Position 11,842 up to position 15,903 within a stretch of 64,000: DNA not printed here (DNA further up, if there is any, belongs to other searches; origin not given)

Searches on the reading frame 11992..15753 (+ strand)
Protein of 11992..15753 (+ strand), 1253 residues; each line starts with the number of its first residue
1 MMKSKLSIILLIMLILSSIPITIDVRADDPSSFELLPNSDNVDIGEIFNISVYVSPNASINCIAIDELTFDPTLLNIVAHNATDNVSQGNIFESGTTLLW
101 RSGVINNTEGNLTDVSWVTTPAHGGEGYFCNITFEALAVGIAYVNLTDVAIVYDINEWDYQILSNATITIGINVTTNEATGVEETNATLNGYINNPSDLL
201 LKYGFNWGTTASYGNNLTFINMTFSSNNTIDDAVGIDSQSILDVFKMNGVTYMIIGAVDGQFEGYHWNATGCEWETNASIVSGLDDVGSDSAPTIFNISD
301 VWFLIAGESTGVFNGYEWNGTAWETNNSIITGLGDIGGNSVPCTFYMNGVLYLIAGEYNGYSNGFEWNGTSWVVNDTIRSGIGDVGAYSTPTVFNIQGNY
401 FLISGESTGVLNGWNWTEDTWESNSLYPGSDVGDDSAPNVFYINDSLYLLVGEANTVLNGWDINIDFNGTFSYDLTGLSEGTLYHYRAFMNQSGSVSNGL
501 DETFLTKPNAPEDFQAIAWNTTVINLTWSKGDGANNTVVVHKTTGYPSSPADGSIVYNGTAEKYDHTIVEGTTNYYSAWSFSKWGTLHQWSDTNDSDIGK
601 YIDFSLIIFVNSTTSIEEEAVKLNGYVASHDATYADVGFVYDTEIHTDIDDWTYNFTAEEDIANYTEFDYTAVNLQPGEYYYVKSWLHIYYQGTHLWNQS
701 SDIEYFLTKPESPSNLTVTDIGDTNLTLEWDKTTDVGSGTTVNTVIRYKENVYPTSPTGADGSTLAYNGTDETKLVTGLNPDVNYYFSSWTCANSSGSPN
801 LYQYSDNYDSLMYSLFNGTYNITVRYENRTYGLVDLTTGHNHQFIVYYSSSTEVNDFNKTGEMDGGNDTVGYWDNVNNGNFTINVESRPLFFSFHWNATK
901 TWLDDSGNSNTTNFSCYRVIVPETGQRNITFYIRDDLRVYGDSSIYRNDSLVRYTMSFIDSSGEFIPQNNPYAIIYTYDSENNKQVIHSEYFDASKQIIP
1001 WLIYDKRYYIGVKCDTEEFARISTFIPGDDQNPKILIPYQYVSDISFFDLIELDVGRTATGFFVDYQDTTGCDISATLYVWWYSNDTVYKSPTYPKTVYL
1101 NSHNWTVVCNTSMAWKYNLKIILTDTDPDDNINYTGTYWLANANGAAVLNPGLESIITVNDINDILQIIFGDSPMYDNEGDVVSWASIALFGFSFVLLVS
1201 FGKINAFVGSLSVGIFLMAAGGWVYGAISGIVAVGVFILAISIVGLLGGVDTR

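Call 7: search_protein_families(library=pfam, proteins=[window:11992-15753:+], max_evalue=0.01)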
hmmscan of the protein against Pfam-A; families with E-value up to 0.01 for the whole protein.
window:11992-15753:+ (1253 aa): 1 family
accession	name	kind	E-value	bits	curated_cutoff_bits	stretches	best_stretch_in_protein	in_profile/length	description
PF00041.27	fn3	-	2.5e-05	24.8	25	1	712-788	2-65/84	Fibronectin type III domain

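Call 14: search_protein_families(library=phrogs, proteins=[window:11992-15753:+], max_evalue=0.01)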
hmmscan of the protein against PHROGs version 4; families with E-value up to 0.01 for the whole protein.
window:11992-15753:+ (1253 aa): 0 families
